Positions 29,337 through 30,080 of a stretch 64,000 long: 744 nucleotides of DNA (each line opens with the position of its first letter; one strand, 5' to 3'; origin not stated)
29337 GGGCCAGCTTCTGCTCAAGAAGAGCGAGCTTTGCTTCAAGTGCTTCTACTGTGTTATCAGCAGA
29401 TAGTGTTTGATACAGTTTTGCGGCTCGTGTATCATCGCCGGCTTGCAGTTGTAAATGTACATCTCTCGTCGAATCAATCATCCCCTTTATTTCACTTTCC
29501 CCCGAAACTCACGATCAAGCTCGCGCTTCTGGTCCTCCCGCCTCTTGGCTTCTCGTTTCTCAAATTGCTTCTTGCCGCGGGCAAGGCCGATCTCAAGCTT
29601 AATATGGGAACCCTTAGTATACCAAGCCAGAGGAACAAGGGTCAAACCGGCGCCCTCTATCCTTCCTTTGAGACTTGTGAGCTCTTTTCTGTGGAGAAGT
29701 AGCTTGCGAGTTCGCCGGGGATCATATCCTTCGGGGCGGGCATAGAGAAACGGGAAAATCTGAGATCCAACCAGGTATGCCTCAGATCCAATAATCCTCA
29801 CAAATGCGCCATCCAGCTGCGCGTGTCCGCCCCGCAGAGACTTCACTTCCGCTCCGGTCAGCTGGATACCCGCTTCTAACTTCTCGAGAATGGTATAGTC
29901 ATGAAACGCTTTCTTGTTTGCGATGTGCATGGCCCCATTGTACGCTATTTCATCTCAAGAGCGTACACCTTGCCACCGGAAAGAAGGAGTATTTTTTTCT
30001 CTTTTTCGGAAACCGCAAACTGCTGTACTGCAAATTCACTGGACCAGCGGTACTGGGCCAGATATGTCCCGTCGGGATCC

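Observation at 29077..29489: tmRNA abutting smpB with zero spacing, atypical T-loop and non-canonical tag ending ...AYAFARA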

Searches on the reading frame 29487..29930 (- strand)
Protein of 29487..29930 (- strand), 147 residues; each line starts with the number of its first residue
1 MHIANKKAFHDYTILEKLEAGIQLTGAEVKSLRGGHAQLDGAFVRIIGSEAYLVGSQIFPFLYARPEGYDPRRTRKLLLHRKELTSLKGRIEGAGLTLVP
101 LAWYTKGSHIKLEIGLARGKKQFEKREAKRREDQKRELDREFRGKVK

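Call 6: find_homologous_proteins(query=window:29487-29930:-)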
Query window:29487-29930:- (147 aa): 7998 proteins with E <= 0.001 among 8000 candidates; the best 120 are listed.
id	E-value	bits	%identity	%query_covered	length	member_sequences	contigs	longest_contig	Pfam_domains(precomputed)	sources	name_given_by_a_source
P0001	6.6e-90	317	100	100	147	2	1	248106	PF01668.24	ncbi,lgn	-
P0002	2.9e-87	308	97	100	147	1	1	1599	PF01668.24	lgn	-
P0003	2.0e-80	286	88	100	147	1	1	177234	PF01668.24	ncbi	-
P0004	2.4e-79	282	87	100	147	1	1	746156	PF01668.24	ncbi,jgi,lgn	-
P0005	1.0e-78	280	85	100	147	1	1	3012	PF01668.24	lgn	-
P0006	2.9e-77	276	84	100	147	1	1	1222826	PF01668.24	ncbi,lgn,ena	-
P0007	2.2e-75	270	81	100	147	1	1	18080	PF01668.24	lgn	-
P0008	4.5e-75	269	81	100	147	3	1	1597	PF01668.24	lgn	-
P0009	4.6e-75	269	84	100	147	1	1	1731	PF01668.24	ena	-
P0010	9.2e-75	268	80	100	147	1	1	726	PF01668.24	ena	-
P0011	1.6e-74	267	80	100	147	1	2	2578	PF01668.24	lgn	-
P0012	2.3e-74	266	80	100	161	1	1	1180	PF01668.24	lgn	-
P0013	3.8e-74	266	80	100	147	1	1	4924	PF01668.24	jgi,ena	-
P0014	6.3e-74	265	80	100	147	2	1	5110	PF01668.24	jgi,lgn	jgi:SsrA-binding protein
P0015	8.0e-74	265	81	100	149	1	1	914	PF01668.24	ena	-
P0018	2.2e-73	263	80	100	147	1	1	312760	PF01668.24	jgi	jgi:SsrA-binding protein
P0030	7.0e-72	258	78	100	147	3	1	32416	PF01668.24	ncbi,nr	ncbi:SsrA-binding protein SmpB [Candidatus Gottesmanbacteria bacterium]|nr:SsrA-binding protein SmpB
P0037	2.5e-71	256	77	100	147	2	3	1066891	PF01668.24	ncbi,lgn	-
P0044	1.5e-70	254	80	100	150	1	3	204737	PF01668.24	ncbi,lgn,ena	-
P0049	2.2e-70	253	78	100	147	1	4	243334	PF01668.24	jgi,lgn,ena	jgi:SsrA-binding protein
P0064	2.4e-69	250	73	100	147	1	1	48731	PF01668.24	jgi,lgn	-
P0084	2.2e-68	247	72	100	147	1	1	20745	PF01668.24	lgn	-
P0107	5.3e-68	246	72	100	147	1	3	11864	PF01668.24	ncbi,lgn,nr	ncbi:SsrA-binding protein SmpB [Candidatus Gottesmanbacteria bacterium]|nr:SsrA-binding protein SmpB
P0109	5.7e-68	246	75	99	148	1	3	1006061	PF01668.24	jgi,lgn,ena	jgi:SsrA-binding protein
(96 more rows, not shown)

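Call 7: search_protein_families(library=pfam, proteins=[window:29490-29930:-])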
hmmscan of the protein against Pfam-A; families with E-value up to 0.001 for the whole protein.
window:29490-29930:- (147 aa): 1 family
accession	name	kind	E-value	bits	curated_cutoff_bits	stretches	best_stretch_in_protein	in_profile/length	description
PF01668.23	SmpB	-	7.6e-48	162.5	27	1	3-143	2-142/143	SmpB protein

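Call 8: find_related_loci(query=window:29490-29930:-, collection=genome_contigs, flank=2500)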
Query window:29490-29930:- (147 aa) in genome_contigs; peptide patterns used: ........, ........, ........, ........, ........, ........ (x = any residue, [..] = any of these).
600 stretches matched a pattern (row limit reached: there are more); 550 encode a relative of the query (tblastn E <= 1e-3); the best 80 are kept; 80 distinct loci.
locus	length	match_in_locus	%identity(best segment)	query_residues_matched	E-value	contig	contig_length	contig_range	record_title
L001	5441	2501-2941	84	1-147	3e-83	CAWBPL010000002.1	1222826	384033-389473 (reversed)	MAG: Candidatus Gottesmanbacteria bacterium isolate MFD01476.bin.2.135 genome assembly, contig: contig_74641, whole geno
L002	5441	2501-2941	75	1-147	4e-74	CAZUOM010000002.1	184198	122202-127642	MAG TPA_asm: uncultured Gammaproteobacteria bacterium isolate binchicken_co341_72 genome assembly, contig: NODE_3_length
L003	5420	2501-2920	52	4-147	3e-43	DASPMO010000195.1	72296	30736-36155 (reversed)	MAG TPA_asm: Thermoanaerobaculia bacterium isolate SMAG_U12094 k141_432889, whole genome shotgun sequence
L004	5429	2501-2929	51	5-147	2e-42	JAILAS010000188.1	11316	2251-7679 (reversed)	MAG: Eubacterium sp. isolate RUI539 k141_466716_flag=0_multi=7.9937_len=11316, whole genome shotgun sequence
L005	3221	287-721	49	3-147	1e-41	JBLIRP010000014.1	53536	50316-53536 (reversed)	MAG: bacterium isolate MF1_202303_bin_233 MF1_202303_bin_233_scaffold_14, whole genome shotgun sequence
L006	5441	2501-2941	55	1-145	1e-41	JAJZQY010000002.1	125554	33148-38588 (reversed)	MAG: Proteobacteria bacterium isolate SKS1.bin68 NODE_179_length_125554_cov_5.408915, whole genome shotgun sequence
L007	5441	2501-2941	50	2-147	1e-40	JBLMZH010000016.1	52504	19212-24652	MAG: Acidobacteriaceae bacterium isolate MAG208 PRJNA951521_bin64_renamed_15, whole genome shotgun sequence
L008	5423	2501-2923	52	5-145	7e-41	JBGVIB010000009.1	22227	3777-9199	MAG: Lachnospiraceae bacterium isolate fecal_MAG_33 fecal_MAG_33_contig_0009, whole genome shotgun sequence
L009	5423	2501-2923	50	5-145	1e-40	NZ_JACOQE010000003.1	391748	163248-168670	Blautia intestinalis strain 27-44 A2744_ctg003, whole genome shotgun sequence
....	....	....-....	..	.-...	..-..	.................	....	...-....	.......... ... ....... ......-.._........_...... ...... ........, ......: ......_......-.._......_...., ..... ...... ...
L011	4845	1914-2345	50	3-145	3e-40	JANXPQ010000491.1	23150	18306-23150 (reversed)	MAG: Betaproteobacteria bacterium isolate GL140_3_concoct_254_sub GL140_3_k141_3433437, whole genome shotgun sequence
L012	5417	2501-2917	51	5-143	3e-40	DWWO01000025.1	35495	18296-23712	MAG TPA_asm: Candidatus Mediterraneibacter faecipullorum isolate ChiW19-954 ChiW19__C13965_L35495_SAMN06858702, whole ge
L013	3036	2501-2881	52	4-130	3e-40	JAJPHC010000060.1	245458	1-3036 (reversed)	MAG: Acidobacteria bacterium isolate Centralia_MAG_134 k107_9165029, whole genome shotgun sequence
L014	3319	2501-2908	49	5-140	1e-39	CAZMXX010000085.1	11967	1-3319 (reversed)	MAG TPA_asm: uncultured Anaerolineaceae bacterium isolate binchicken_co64_106 genome assembly, contig: NODE_3951_length_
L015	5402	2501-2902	49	4-141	2e-39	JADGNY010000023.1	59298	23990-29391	MAG: Thermoanaerobaculia bacterium isolate Chersky.31_28 contig-100_86, whole genome shotgun sequence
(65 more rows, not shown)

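Call 9: find_related_loci(query=window:29490-29930:-, collection=metagenome_contigs, flank=2000)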
Query window:29490-29930:- (147 aa) in metagenome_contigs; peptide patterns used: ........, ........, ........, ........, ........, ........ (x = any residue, [..] = any of these).
600 stretches matched a pattern (row limit reached: there are more); 544 encode a relative of the query (tblastn E <= 1e-3); the best 80 are kept; 80 distinct loci.
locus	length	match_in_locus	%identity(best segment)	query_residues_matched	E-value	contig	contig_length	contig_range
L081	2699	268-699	55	4-147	2e-45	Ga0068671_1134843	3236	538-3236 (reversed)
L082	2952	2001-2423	52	5-145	5e-44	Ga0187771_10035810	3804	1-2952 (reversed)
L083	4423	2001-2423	50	5-145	1e-43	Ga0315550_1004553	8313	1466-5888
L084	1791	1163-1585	53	5-145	1e-43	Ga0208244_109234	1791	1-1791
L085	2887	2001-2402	51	4-141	5e-42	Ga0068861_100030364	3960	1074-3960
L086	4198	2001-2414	51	5-142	2e-41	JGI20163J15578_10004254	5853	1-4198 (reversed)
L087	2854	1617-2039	48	5-145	9e-41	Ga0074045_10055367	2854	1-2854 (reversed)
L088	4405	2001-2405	51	4-138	4e-41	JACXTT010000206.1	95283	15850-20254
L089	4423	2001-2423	50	5-145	8e-41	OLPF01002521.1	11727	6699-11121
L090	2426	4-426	50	5-145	8e-41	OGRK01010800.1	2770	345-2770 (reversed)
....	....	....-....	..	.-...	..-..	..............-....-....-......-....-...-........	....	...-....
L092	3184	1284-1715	49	4-147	1e-40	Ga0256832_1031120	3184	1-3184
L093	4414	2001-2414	51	5-142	1e-40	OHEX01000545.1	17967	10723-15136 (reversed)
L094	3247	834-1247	51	5-142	1e-40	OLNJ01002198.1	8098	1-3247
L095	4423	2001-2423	50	5-145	1e-40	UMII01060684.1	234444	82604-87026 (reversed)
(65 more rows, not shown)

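Call 11: find_encoding_contigs(protein=P0001, flank=3000, max_places=3)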
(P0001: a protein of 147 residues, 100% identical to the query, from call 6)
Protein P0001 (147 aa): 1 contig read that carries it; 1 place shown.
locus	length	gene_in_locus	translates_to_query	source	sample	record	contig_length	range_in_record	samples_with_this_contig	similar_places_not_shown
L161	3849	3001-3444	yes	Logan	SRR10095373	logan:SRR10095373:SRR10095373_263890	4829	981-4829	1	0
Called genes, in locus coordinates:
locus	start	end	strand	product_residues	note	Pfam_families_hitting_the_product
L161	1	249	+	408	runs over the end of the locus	?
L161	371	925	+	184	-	PF03703:bPH_2 (weak)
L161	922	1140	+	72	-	PF18901:DUF5657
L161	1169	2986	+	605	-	-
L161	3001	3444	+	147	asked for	PF01668:SmpB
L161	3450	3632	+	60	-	-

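Call 12: find_encoding_contigs(protein=P0003, flank=3000, max_places=3)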
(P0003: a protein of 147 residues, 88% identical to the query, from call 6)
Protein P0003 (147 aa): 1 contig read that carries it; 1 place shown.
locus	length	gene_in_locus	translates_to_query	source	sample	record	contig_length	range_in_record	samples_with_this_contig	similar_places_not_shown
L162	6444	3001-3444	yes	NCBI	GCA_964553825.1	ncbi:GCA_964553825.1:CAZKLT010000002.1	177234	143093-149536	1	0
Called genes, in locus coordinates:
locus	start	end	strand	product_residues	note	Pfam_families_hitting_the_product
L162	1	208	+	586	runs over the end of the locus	PF08486:SpoIID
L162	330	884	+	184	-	PF03703:bPH_2 (faint)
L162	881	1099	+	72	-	PF18901:DUF5657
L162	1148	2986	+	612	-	-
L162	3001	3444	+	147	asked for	PF01668:SmpB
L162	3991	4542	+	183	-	-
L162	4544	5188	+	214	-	PF04263:TPK_catalytic, PF04265:TPK_B1_binding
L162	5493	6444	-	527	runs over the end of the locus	-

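Call 13: find_encoding_contigs(protein=P0004, flank=3000, max_places=3)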
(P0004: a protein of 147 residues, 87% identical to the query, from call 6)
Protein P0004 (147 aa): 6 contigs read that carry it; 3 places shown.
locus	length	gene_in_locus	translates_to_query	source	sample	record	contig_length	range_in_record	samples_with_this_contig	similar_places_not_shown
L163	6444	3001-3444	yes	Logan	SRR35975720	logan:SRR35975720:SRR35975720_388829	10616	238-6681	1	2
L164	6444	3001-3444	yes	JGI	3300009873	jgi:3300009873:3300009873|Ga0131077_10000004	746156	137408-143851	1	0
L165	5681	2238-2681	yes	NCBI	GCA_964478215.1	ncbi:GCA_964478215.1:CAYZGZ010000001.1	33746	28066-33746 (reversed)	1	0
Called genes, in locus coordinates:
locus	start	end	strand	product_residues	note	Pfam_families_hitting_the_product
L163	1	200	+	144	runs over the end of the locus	?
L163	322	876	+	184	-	PF03703:bPH_2 (weak)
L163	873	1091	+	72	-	PF18901:DUF5657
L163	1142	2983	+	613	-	-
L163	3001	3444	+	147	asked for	PF01668:SmpB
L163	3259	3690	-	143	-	-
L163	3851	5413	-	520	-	PF00239:Resolvase, PF13408:Zn_ribbon_recom (weak)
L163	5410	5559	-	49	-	-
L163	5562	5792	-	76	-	PF18903:DUF5659 (weak)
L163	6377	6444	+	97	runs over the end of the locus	-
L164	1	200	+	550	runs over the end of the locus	PF08486:SpoIID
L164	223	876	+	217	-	PF03703:bPH_2 (weak)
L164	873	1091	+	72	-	PF18901:DUF5657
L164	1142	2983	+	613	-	-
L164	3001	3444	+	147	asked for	PF01668:SmpB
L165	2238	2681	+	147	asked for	PF01668:SmpB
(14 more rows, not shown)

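Call 14: find_encoding_contigs(protein=P0018, flank=2000, max_places=2)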
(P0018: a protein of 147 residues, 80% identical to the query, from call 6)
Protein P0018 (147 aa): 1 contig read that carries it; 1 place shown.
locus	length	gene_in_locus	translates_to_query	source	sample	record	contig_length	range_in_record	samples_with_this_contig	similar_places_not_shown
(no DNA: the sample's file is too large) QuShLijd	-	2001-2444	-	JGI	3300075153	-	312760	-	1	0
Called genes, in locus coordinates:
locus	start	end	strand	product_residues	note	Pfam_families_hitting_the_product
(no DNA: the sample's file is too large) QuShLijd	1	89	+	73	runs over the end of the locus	PF18901:DUF5657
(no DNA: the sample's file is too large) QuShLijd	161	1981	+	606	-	-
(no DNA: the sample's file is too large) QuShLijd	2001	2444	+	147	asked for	PF01668:SmpB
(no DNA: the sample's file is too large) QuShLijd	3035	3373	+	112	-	PF01541:GIY-YIG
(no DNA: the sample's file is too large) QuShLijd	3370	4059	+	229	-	PF18912:DZR_2 (faint)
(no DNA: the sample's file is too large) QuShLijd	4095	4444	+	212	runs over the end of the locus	PF04263:TPK_catalytic, PF04265:TPK_B1_binding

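Call 15: find_encoding_contigs(protein=P0037, flank=2000, max_places=2)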
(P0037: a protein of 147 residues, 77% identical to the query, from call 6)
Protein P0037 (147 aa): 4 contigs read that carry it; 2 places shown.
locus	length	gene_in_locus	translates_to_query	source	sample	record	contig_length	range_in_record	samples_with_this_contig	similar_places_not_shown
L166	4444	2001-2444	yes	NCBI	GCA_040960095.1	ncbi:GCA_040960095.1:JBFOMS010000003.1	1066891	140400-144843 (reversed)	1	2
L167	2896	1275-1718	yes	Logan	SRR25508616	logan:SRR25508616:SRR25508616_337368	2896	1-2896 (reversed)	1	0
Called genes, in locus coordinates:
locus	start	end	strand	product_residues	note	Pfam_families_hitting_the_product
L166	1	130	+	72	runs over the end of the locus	PF18901:DUF5657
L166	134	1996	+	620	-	-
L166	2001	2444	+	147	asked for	PF01668:SmpB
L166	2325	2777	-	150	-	-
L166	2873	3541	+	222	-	PF18912:DZR_2, PF00156:Pribosyltran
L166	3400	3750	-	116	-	-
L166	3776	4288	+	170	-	-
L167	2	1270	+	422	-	?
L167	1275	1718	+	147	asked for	PF01668:SmpB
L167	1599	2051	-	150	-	-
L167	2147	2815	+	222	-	PF18912:DZR_2, PF00156:Pribosyltran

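Call 16: find_encoding_contigs(protein=P0044, flank=2000, max_places=2)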
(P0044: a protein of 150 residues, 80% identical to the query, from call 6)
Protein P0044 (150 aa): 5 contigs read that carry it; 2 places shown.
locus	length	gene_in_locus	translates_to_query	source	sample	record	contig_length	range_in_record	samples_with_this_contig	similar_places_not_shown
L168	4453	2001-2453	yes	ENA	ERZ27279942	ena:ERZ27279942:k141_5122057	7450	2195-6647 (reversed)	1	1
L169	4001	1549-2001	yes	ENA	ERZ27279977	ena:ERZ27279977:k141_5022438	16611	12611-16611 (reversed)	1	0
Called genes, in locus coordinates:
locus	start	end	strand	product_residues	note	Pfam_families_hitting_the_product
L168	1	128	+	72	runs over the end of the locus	PF18901:DUF5657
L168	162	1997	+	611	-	-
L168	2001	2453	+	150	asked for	PF01668:SmpB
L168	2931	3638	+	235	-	PF18912:DZR_2, PF00156:Pribosyltran (weak)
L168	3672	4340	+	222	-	PF04263:TPK_catalytic, PF04265:TPK_B1_binding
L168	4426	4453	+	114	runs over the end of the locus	PF01541:GIY-YIG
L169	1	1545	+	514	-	?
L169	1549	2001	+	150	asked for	PF01668:SmpB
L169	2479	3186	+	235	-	PF18912:DZR_2, PF00156:Pribosyltran (weak)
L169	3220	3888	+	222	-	PF04263:TPK_catalytic, PF04265:TPK_B1_binding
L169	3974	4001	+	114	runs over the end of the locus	PF01541:GIY-YIG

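Call 17: find_encoding_contigs(protein=P0049, flank=2000, max_places=2)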
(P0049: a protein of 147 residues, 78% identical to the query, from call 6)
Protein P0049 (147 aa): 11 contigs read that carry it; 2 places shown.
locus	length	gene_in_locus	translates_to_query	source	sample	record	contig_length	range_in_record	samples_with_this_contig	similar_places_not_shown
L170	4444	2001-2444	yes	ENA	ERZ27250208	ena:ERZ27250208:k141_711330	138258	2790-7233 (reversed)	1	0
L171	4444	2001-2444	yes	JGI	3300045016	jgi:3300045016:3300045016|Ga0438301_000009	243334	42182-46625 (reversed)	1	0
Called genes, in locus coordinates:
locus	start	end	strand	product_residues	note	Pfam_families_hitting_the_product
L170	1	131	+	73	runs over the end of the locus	PF18901:DUF5657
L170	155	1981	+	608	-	-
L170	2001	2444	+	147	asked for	PF01668:SmpB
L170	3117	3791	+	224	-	PF18912:DZR_2 (weak), PF00156:Pribosyltran (faint)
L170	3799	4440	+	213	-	PF04263:TPK_catalytic, PF04265:TPK_B1_binding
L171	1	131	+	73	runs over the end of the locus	PF18901:DUF5657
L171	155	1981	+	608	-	-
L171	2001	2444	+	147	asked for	PF01668:SmpB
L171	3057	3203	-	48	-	-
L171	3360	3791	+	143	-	PF00156:Pribosyltran (weak)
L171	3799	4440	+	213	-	PF04263:TPK_catalytic, PF04265:TPK_B1_binding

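Call 18: find_encoding_contigs(protein=P0109, flank=2000, max_places=2)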
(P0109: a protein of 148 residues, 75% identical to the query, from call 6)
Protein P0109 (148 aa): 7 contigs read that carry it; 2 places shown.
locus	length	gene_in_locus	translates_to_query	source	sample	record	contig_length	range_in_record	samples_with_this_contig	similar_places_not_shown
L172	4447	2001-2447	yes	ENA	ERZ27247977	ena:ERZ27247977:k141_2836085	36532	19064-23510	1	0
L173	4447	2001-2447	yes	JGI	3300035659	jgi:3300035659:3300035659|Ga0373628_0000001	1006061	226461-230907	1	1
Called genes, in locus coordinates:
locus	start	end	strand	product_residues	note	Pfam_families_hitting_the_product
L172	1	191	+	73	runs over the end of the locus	PF18901:DUF5657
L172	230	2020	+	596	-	-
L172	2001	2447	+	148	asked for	PF01668:SmpB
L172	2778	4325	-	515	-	PF00239:Resolvase, PF13408:Zn_ribbon_recom (weak)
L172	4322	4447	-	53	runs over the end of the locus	-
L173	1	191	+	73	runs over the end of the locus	PF18901:DUF5657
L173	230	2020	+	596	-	-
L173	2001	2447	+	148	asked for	PF01668:SmpB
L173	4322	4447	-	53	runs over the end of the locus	-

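Call 19: find_encoding_contigs(protein=P0030, flank=2000, max_places=2)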
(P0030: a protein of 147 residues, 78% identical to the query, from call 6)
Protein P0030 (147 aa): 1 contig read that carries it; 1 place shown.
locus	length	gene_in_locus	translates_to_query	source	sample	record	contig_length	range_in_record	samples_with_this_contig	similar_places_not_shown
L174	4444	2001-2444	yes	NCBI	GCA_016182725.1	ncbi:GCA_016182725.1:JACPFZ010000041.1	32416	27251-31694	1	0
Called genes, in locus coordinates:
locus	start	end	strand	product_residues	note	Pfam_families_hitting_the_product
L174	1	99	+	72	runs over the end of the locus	PF18901:DUF5657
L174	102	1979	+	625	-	-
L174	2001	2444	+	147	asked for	PF01668:SmpB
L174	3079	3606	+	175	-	-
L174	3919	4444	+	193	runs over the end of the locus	PF00578:AhpC-TSA, PF08534:Redoxin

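Call 58: find_encoding_contigs(protein=P0107, flank=1500, max_places=1)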
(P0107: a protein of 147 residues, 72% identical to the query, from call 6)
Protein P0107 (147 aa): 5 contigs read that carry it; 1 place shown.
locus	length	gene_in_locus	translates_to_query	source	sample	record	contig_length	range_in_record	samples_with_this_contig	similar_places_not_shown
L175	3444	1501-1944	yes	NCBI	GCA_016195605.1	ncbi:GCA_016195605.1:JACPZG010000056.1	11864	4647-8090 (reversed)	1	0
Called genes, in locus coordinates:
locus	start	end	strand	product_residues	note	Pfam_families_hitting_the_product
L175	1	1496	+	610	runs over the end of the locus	-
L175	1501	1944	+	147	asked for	PF01668:SmpB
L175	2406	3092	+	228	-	PF00156:Pribosyltran (weak)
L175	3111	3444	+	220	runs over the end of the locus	PF04263:TPK_catalytic, PF04265:TPK_B1_binding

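Call 59: find_encoding_contigs(protein=P0064, flank=1500, max_places=1)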
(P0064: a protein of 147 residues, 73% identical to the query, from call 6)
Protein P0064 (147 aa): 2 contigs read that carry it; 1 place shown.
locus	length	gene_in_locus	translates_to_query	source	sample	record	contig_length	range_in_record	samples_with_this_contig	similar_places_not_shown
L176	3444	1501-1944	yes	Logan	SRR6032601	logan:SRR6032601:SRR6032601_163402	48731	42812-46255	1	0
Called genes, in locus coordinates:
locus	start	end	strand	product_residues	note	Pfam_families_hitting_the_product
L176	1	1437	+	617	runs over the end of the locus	-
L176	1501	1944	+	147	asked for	PF01668:SmpB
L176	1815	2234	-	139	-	-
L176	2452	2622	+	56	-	-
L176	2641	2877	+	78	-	PF01541:GIY-YIG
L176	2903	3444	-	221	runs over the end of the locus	PF00391:PEP-utilizers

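Call 60: find_encoding_contigs(protein=P0084, flank=1500, max_places=1)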
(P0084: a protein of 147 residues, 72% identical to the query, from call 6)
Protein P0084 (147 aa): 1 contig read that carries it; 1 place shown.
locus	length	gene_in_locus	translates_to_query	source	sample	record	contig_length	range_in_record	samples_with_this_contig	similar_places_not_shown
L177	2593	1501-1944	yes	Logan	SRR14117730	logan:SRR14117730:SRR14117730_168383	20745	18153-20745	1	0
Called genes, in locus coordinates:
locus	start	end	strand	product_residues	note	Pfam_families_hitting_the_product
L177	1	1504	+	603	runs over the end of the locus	-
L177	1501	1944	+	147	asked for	PF01668:SmpB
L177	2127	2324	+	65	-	-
